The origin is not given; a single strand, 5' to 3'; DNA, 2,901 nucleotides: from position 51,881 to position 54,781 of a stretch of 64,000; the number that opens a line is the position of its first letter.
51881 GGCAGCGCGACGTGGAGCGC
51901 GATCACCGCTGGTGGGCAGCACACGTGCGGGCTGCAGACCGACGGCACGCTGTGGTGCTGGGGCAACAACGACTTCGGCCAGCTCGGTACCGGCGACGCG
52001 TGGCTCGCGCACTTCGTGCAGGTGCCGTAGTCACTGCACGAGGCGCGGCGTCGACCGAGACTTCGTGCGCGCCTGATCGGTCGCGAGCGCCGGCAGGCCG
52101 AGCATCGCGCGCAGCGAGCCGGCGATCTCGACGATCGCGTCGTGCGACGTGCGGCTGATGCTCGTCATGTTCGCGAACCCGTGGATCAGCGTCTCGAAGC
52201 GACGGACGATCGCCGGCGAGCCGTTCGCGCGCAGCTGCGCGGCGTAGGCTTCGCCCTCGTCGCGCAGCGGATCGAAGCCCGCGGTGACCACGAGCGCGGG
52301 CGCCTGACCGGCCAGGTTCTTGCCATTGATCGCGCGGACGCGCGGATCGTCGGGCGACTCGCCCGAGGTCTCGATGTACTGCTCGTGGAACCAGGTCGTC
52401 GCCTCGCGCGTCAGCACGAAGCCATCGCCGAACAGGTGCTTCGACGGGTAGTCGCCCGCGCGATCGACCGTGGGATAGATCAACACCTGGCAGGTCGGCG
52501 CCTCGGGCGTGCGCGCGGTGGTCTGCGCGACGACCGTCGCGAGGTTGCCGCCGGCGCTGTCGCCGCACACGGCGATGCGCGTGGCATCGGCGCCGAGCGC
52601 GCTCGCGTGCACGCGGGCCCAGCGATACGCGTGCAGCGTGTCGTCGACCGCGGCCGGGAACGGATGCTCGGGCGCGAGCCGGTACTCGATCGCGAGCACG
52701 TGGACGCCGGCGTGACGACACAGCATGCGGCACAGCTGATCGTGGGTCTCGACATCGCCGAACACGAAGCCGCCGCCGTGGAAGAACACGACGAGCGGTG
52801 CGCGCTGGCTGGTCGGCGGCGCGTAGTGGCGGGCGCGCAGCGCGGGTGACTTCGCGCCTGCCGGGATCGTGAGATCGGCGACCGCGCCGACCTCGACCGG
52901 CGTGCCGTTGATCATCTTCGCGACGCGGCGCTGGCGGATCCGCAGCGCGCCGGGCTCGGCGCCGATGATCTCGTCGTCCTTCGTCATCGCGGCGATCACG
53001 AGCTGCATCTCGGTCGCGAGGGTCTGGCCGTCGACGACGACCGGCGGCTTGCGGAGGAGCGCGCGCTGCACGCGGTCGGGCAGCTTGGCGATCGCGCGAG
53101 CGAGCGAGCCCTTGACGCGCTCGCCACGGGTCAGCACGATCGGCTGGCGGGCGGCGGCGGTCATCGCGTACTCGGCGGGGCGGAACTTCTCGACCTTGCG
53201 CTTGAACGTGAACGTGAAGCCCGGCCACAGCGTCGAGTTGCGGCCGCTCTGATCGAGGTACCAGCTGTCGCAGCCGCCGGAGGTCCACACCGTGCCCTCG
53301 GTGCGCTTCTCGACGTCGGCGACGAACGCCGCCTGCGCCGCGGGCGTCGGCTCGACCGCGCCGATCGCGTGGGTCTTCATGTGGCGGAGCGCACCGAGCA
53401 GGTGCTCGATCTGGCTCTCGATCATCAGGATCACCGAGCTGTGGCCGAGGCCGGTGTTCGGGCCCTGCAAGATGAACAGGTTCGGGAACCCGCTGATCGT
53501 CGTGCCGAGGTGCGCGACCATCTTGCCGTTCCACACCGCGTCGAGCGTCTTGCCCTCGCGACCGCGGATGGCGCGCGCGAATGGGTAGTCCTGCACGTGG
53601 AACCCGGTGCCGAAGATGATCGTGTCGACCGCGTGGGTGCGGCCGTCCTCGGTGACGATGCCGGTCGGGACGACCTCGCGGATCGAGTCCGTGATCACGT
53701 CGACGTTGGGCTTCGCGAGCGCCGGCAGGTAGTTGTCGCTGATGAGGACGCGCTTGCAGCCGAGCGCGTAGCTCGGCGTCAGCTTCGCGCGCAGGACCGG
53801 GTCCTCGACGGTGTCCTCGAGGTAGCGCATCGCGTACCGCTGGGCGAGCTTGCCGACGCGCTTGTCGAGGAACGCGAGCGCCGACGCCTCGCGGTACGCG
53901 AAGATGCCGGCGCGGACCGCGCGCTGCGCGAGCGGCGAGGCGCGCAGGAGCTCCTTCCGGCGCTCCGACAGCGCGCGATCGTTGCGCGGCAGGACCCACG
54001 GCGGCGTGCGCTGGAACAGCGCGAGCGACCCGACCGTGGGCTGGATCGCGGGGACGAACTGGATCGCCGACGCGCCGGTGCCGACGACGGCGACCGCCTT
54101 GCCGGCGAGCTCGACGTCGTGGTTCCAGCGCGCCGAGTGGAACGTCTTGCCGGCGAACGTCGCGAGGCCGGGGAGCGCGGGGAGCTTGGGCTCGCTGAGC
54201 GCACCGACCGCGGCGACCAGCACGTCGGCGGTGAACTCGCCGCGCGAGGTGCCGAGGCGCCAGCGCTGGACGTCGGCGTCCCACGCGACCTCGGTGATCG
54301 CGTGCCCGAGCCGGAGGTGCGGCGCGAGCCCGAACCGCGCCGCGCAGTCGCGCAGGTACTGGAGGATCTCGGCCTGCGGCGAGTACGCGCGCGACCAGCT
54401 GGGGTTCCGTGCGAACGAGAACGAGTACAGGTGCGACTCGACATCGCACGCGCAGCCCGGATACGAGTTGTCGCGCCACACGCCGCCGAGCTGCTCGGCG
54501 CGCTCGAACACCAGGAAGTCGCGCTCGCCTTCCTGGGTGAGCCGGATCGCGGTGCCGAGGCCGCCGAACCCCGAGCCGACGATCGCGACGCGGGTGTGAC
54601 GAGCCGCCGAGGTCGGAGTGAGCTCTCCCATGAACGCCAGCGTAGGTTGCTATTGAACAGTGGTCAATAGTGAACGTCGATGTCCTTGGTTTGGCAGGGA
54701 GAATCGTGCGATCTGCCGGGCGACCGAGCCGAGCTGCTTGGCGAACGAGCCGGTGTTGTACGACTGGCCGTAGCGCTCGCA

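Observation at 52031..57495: Natural BVMO-esterase fusion in an operon with a desaturase and its FNR/ferredoxin-like reductase, plus a divergent TetR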

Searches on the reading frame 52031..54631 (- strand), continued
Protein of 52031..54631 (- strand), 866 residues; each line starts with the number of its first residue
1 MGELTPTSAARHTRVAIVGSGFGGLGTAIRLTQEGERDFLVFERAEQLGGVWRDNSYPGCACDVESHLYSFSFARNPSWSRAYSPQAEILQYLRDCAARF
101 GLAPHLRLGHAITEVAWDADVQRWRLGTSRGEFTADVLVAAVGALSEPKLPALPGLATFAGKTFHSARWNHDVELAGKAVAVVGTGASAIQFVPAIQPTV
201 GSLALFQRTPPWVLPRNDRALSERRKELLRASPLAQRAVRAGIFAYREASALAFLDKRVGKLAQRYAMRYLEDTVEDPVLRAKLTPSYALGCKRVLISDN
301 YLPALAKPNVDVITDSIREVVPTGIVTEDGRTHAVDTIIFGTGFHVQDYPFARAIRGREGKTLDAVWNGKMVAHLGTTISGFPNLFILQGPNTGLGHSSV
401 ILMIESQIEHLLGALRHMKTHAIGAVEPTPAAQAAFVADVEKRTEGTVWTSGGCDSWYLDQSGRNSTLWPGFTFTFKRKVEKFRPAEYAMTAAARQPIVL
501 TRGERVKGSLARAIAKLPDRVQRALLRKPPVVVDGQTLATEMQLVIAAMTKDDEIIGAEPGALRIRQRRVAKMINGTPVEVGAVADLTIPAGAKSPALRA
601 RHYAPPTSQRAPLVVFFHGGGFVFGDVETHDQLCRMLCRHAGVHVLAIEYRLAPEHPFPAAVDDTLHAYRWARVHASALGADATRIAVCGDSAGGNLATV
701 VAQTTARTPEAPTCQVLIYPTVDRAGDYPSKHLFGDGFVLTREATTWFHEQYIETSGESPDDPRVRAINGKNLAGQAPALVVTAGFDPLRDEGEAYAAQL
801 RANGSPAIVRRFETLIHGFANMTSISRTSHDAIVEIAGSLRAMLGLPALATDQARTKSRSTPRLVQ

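Call 64: get_annotated_region(hit=H7, flank=4000)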
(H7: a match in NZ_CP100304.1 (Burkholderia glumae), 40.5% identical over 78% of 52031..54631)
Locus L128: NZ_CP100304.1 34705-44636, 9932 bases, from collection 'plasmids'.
description: Burkholderia glumae strain BGR81S plasmid p81s4p, complete sequence
organism: Burkholderia glumae (NCBI taxid 337)
taxonomy: Bacteria; Pseudomonadota; Betaproteobacteria; Burkholderiales; Burkholderiaceae; Burkholderia; Burkholderia glumae
host: -; source: cell culture; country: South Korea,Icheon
typing (MOB-suite, as given by PLSDB): non-mobilizable; replicon rep_cluster_439
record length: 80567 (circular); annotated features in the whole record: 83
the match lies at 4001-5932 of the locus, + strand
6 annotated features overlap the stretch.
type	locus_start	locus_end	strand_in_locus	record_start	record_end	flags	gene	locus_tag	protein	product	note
CDS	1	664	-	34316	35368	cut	-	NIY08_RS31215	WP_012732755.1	AraC family transcriptional regulator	-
CDS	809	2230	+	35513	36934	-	-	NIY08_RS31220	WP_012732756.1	coniferyl aldehyde dehydrogenase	GO:0006081 - cellular aldehyde metabolic process [Evidence IEA]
CDS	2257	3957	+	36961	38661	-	-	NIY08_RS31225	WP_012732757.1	GMC family oxidoreductase N-terminal domain-containing protein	-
CDS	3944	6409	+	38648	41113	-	-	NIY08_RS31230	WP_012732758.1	alpha/beta hydrolase fold domain-containing protein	-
CDS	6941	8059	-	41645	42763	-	-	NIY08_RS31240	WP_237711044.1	3'-5' exonuclease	-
CDS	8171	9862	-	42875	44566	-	-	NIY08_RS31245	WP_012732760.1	phage integrase family protein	-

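Call 71: predict_structure(alignment_id=A1)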
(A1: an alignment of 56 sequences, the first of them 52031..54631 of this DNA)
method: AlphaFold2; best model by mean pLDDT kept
length: 866 residues; sequences in the alignment: 56
mean_pLDDT: 89.7   pTM: 0.79
mean pLDDT of the five models: 89.7, 89.0, 87.7, 87.3, 87.3
residues with pLDDT >= 90: 619; 70-90: 185; 50-70: 34; < 50: 28
segments of 3 or more residues with pLDDT < 50: 1-7, 391-397, 853-866
pLDDT, mean of each block of 10 residues (from residue 1): 43 92 95 92 88 75 87 94 91 95 92 94 93 94 78 95 93 97 92 97 95 92 96 94 87 82 93 97 92 83 98 97 97 98 80 94 91 91 91 52 93 96 95 92 80 71 72 84 97 82 91 93 94 95 87 73 89 92 90 93 86 97 94 97 98 94 98 95 97 98 96 98 93 90 92 86 93 93 97 98 97 97 95 98 90 45 35
secondary structure, 60 per line:
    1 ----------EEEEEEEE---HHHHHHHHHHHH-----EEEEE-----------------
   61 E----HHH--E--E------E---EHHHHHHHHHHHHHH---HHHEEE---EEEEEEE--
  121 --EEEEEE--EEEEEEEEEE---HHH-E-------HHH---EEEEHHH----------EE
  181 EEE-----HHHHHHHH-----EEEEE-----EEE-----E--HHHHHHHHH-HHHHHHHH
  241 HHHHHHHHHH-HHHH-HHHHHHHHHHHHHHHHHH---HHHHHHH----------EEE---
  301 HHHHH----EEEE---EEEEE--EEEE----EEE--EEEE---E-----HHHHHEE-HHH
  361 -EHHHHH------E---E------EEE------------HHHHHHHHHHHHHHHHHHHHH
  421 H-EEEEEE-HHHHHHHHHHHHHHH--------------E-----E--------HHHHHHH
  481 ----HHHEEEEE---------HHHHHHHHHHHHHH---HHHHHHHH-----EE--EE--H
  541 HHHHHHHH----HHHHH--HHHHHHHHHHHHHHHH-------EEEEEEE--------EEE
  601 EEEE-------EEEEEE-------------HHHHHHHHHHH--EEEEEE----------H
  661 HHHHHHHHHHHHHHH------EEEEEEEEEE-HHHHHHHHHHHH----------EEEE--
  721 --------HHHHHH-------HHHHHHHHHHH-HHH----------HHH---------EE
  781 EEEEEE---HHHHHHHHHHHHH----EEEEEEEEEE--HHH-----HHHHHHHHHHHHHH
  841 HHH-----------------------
elements in order (helices of 4 or more, strands of 3 or more residues): E11-18 H22-33 E39-43 H86-99 E106-108 E112-118 E123-128 E131-140 E162-165 E179-183 H189-196 E202-206 E212-214 H223-231 H233-250 H252-255 H257-274 H278-284 E295-297 H301-305 E310-313 E317-321 E324-327 E332-334 E337-340 H350-354 H363-367 E385-387 H400-421 E423-428 H430-444 H474-480 E488-492 H502-515 H519-526 H540-548 H553-557 H560-575 E583-589 E598-604 E612-617 H631-641 E644-649 H660-675 E682-691 H693-704 E715-718 H729-734 H742-752 E779-786 H790-802 E807-816 H827-843

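Call 74: fold_search(model_id=the predicted structure, library=pdb)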
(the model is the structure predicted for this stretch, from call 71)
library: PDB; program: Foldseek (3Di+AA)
matches with E <= 10: 1978; with E <= 0.001: 1495
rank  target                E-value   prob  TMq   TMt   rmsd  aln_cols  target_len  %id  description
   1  4rg3                  1.6e-41  1.00  0.50  0.80   5.0       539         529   28  Epsilon-caprolactone-bound crystal structure of cyclohexanone monooxygenase in the Tight conformation (released 2014-10-15)
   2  6er9_A                9.4e-41  1.00  0.49  0.78   5.1       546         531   29  Crystal structure of cyclohexanone monooxygenase from Rhodococcus sp. Phi1 bound to NADP+ (released 2018-09-26)
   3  4aox                  9.9e-41  1.00  0.50  0.81   3.5       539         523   29  Oxidized steroid monooxygenase bound to NADP (released 2012-05-30)
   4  6er9_B                1.1e-40  1.00  0.49  0.79   5.1       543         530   29  Crystal structure of cyclohexanone monooxygenase from Rhodococcus sp. Phi1 bound to NADP+ (released 2018-09-26)
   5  6era_A                3.9e-40  1.00  0.49  0.79   3.9       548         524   29  Crystal structure of cyclohexanone monooxygenase mutant (F249A, F280A and F435A) from Rhodococcus sp. Phi1 bound to NA (released 2018-09-26)
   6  4ap1                  6.0e-40  1.00  0.50  0.81   4.1       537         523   29  Oxidized steroid monooxygenase bound to NADP (released 2012-05-30)
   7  3gwf                  6.0e-40  1.00  0.48  0.80   4.3       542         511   28  Open crystal structure of cyclohexanone monooxygenase (released 2009-05-05)
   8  7v8o_A                7.5e-40  1.00  0.49  0.78   4.9       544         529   25  Crystal structure of cyclohexanone monooxygenase from T. municipale mutant L437T complexed with NADP+ and FAD in space (released 2022-07-06)
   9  4ap3                  2.2e-39  1.00  0.48  0.78   5.3       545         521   30  Oxidized steroid monooxygenase bound to NADP (released 2012-05-30)
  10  3gwd                  2.6e-39  1.00  0.49  0.78   5.0       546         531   29  Closed crystal structure of cyclohexanone monooxygenase (released 2009-05-05)
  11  4aos                  3.3e-39  1.00  0.49  0.80   3.7       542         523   29  Oxidized steroid monooxygenase bound to NADP (released 2012-05-30)
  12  4rg4                  3.7e-39  1.00  0.49  0.81   4.6       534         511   28  Epsilon-caprolactone-bound crystal structure of cyclohexanone monooxygenase in the Loose conformation (released 2014-10-15)
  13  5m0z                  3.9e-39  1.00  0.48  0.77   5.2       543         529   26  Cyclohexanone Monooxygenase from T. municipale: reduced enzyme bound to NADP+ (released 2016-12-07)
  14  2yls                  6.7e-39  1.00  0.50  0.81   3.9       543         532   26  SNAPSHOTS OF ENZYMATIC BAEYER-VILLIGER CATALYSIS: OXYGEN ACTIVATION AND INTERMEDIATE STABILIZATION: REDUCED ENZYME BOUND (released 2011-06-22)
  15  6era_B                9.8e-39  1.00  0.50  0.81   4.7       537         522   30  Crystal structure of cyclohexanone monooxygenase mutant (F249A, F280A and F435A) from Rhodococcus sp. Phi1 bound to NA (released 2018-09-26)
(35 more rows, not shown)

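Call 77: find_encoding_contigs(protein=P0062, flank=6000, max_places=1)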
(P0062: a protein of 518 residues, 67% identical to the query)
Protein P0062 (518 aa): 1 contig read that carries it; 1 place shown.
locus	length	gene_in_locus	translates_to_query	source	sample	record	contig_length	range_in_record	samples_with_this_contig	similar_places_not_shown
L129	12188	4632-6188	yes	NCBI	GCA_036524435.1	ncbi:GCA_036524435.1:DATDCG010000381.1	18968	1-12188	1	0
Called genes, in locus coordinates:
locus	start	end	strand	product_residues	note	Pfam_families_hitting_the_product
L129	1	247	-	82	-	?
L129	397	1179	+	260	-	PF26549:Tricorn_N (faint), PF07676:PD40 (faint), PF26550:Tricorn_2nd (weak)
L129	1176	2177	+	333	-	PF01520:Amidase_3, PF13620:CarboxypepD_reg, PF13715:CarbopepD_reg_2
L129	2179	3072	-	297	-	-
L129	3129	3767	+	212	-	PF08534:Redoxin, PF00578:AhpC-TSA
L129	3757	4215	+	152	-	-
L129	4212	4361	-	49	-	-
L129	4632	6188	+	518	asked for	PF00743:FMO-like, PF01266:DAO (faint), PF07992:Pyr_redox_2, PF13450:NAD_binding_8, PF13454:NAD_binding_9 (faint), PF13738:Pyr_redox_3, PF13434:Lys_Orn_oxgnase (weak)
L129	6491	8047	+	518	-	PF01039:Carboxyl_trans, PF03255:ACCA (weak)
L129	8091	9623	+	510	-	PF02321:OEP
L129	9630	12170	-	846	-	PF04738:Lant_dehydr_N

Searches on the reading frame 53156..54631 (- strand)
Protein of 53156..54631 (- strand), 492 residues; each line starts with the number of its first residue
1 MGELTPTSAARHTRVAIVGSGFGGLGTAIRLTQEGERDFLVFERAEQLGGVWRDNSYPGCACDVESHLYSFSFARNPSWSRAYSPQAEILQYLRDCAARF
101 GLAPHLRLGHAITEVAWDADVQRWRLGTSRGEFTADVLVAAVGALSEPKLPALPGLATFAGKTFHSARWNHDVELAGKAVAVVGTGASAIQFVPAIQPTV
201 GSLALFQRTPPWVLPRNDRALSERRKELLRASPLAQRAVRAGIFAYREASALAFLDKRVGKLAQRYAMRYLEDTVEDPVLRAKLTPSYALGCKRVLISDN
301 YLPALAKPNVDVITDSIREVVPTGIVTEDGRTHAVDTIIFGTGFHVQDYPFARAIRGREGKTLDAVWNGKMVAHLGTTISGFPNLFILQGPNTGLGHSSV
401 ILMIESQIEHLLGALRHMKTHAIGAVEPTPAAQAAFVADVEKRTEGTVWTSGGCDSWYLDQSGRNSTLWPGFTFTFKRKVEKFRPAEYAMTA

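Call 53: find_related_loci(query=window:53156-54631:-, collection=metagenome_contigs, flank=5000)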
Query seq(492 aa) (492 aa) in metagenome_contigs; peptide patterns used: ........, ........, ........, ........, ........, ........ (x = any residue, [..] = any of these).
82 stretches matched a pattern; 32 encode a relative of the query (tblastn E <= 1e-3); 32 distinct loci.
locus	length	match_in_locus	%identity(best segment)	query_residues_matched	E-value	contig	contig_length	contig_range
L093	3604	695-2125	46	17-488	5e-145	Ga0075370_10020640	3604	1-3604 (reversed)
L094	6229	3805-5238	45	15-490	1e-134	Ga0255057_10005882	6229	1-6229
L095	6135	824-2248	45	14-488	2e-130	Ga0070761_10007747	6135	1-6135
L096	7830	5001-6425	44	14-488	4e-128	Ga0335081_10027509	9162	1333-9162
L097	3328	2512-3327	71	10-281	4e-132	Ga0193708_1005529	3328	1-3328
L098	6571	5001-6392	44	30-492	1e-127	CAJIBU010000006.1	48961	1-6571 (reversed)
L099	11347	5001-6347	42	29-476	3e-126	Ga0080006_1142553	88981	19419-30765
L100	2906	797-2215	42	6-476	1e-127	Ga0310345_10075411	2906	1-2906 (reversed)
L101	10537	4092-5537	42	15-491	4e-120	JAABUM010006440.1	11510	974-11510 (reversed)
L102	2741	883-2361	41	15-492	1e-115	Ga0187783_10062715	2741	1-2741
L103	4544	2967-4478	37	8-490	3e-102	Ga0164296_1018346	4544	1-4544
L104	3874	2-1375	38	22-483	3e-102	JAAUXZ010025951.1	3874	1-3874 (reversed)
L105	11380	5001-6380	36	9-470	2e-97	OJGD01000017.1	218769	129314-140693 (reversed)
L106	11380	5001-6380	36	9-470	2e-97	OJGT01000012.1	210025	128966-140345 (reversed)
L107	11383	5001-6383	35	8-470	1e-90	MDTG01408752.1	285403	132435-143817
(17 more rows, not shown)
